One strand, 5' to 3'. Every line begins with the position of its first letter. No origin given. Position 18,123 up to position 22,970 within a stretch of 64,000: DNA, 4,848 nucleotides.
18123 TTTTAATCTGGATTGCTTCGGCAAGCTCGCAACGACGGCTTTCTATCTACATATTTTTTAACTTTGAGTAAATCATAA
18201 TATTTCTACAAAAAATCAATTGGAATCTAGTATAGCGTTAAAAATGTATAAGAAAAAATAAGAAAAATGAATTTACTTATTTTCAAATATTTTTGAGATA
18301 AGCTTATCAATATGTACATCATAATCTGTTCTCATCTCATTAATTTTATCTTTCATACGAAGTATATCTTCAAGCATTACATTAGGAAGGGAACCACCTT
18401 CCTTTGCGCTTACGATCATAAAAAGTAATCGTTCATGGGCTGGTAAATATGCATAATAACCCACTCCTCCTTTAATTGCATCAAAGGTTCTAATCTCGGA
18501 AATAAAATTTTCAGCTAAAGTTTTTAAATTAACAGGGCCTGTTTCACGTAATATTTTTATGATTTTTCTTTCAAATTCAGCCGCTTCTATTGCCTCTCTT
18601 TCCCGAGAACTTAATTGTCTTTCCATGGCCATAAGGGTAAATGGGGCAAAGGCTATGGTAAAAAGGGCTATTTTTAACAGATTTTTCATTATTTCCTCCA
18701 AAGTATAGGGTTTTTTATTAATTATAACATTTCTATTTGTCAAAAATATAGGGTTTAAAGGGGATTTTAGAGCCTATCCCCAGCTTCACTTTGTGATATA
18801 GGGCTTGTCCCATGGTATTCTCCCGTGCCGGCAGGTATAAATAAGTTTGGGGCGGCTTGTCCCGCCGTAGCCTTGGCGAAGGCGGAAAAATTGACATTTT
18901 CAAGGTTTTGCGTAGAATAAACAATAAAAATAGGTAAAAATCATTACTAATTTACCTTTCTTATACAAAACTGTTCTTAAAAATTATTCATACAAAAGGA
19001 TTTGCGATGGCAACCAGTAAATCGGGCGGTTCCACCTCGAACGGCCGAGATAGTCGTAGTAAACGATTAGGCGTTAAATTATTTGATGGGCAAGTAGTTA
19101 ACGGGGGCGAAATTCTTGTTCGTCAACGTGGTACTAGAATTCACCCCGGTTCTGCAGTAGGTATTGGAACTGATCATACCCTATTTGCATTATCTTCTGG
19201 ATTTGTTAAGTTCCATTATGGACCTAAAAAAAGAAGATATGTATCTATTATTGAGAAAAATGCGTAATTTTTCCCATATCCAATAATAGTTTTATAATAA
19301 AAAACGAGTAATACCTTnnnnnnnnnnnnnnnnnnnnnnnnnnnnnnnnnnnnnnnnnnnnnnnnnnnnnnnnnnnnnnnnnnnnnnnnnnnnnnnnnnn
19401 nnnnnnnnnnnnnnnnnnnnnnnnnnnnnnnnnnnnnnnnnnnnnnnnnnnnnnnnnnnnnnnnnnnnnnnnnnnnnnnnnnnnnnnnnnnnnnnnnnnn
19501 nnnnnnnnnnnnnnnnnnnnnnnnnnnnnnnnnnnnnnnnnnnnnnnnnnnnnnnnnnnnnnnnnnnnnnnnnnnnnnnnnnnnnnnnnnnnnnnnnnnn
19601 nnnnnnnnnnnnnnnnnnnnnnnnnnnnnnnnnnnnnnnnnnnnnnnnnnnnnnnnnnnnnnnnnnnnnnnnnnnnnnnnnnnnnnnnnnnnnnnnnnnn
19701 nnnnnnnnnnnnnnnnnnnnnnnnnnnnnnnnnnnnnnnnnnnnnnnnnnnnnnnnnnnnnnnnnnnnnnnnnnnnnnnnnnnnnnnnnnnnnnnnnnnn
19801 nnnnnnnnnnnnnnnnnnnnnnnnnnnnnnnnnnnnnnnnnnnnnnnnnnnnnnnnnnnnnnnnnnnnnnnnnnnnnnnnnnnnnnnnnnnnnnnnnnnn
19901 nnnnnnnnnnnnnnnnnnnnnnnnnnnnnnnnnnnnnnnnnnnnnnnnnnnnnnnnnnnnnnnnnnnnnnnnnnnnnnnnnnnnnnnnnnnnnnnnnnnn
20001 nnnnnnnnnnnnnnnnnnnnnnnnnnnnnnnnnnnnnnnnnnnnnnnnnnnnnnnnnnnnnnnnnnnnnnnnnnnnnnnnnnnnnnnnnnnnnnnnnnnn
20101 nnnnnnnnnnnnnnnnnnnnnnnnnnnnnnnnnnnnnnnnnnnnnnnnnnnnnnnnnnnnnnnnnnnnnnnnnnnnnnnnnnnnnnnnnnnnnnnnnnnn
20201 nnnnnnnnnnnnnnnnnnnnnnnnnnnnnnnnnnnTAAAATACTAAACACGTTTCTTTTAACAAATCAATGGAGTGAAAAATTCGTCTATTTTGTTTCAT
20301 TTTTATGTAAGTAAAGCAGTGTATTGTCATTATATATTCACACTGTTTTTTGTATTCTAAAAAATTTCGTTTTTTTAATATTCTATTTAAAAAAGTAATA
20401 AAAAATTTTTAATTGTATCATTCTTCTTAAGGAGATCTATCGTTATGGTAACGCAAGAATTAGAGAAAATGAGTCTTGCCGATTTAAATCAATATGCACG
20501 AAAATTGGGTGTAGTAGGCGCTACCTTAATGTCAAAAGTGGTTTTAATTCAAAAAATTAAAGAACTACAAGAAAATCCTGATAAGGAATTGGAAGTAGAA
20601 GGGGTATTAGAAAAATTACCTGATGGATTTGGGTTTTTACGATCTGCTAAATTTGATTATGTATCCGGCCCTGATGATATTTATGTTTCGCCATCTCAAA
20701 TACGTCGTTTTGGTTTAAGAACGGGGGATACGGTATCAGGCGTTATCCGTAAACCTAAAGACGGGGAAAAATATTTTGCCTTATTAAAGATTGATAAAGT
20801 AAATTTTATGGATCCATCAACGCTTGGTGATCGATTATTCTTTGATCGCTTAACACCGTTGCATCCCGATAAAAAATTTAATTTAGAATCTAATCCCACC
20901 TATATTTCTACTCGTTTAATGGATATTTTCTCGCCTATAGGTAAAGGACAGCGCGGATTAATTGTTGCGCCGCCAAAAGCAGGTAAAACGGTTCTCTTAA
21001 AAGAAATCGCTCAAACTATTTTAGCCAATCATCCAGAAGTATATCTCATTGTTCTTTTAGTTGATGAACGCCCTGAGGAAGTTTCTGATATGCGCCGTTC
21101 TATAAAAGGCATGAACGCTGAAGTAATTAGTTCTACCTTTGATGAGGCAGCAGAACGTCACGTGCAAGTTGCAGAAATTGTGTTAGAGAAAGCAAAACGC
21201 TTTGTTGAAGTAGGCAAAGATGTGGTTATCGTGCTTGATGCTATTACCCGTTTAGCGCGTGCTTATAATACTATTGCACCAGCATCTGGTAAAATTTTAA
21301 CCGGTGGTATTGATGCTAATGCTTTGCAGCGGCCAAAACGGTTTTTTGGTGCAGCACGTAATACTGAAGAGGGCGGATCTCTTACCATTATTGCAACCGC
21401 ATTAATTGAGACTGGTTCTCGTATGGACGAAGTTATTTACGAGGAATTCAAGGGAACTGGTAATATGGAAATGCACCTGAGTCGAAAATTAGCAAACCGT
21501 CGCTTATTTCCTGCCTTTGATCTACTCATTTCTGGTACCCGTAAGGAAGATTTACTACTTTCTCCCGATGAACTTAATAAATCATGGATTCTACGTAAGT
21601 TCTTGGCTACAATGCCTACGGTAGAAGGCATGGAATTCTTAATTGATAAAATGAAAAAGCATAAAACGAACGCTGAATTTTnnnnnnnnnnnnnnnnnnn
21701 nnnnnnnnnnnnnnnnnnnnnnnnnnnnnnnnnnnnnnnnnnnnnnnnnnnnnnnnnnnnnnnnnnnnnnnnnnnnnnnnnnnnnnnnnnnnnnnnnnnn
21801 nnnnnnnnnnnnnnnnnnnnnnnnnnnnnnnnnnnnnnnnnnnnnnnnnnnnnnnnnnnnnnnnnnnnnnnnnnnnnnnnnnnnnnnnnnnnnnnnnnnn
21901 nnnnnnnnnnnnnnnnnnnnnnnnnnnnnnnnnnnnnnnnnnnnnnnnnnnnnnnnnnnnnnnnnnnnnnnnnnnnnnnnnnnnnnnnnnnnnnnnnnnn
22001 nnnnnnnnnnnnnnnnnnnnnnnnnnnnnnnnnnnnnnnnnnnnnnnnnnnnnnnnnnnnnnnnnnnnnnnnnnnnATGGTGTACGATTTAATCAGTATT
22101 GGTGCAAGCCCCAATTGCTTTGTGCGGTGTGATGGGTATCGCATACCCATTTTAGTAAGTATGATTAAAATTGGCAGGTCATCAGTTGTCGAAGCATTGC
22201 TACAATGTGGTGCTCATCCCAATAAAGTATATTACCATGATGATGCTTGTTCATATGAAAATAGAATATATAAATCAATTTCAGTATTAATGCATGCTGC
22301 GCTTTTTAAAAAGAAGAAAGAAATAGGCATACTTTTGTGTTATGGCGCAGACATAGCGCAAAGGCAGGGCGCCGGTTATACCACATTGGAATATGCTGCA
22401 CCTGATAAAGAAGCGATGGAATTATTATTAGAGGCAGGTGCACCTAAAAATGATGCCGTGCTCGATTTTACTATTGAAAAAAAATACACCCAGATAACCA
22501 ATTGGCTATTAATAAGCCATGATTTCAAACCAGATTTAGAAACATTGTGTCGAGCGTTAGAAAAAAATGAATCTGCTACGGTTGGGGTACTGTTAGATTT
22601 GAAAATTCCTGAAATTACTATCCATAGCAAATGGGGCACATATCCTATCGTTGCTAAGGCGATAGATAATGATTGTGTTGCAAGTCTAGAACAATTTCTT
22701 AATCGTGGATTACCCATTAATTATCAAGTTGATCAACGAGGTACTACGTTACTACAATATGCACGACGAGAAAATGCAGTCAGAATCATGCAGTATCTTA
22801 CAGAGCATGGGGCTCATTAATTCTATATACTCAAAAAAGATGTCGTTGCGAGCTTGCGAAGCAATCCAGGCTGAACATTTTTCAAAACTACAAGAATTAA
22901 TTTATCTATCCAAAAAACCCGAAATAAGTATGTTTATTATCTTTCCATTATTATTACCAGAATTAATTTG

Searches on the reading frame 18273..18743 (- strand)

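Call 55: search_protein_families(library=pfam, max_evalue=1, proteins=[window:18273-18743:-])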
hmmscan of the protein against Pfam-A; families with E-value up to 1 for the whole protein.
window:18273-18743:- (156 aa): 1 family
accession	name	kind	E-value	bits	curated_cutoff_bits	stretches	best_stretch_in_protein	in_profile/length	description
PF06224.18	AlkZ-like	-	0.36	10.9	25.9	1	26-83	49-114/329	DNA glycosylase AlkZ-like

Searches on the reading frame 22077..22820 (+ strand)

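Call 77: search_protein_families(library=pfam, max_evalue=0.001, proteins=[window:22077-22820:+])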
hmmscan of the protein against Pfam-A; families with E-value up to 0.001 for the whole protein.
window:22077-22820:+ (247 aa): 4 families
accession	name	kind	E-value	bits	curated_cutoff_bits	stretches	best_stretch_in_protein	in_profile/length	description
PF12796.13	Ank_2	-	4.7e-13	49.9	27.3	2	31-125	6-87/90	Ankyrin repeats (3 copies)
PF00023.36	Ank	-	6.1e-08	33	21.1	0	222-246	2-26/33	Ankyrin repeat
PF13606.12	Ank_3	-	9.3e-08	32.1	22.3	0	25-49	5-29/30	Ankyrin repeat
PF13637.12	Ank_4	-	2.2e-06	28.2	22.7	0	198-241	7-49/50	Ankyrin repeats (many copies)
